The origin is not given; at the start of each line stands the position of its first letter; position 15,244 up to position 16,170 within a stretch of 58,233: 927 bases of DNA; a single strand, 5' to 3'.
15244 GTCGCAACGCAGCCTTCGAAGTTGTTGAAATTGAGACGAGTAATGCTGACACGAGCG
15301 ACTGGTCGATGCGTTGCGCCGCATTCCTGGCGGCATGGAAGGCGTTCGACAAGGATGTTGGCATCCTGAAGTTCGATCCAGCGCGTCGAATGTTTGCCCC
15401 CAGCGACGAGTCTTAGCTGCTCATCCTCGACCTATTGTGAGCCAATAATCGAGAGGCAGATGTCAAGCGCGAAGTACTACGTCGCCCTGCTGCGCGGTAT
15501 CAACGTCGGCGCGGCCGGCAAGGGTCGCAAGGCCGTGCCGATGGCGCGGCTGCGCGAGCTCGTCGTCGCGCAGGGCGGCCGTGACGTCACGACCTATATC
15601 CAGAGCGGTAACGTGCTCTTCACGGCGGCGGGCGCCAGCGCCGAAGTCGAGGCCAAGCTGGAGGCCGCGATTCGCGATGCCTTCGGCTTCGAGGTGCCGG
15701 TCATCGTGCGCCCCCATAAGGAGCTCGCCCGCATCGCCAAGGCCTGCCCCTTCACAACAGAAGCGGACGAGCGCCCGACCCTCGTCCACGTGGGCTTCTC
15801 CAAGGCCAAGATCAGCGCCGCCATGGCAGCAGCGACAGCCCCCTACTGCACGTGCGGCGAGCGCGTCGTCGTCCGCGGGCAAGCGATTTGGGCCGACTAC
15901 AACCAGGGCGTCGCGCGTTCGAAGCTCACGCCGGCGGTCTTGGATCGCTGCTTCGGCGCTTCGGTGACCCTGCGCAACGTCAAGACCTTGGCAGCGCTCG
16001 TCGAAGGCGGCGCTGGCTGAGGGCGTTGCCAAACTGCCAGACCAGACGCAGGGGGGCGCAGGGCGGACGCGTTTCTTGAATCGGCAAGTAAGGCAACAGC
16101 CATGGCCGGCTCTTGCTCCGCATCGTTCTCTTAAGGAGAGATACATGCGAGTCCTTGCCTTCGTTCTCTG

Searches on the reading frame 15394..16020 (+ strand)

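Call 26: search_protein_families(library=pfam, max_evalue=0.001, proteins=[window:15394-16020:+])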
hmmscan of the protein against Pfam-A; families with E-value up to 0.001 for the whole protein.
window:15394-16020:+ (208 aa): 1 family
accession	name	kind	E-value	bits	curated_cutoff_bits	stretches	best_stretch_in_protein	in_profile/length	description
PF08002.16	DUF1697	-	1e-35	123.6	24.4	1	28-166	3-137/137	Protein of unknown function (DUF1697)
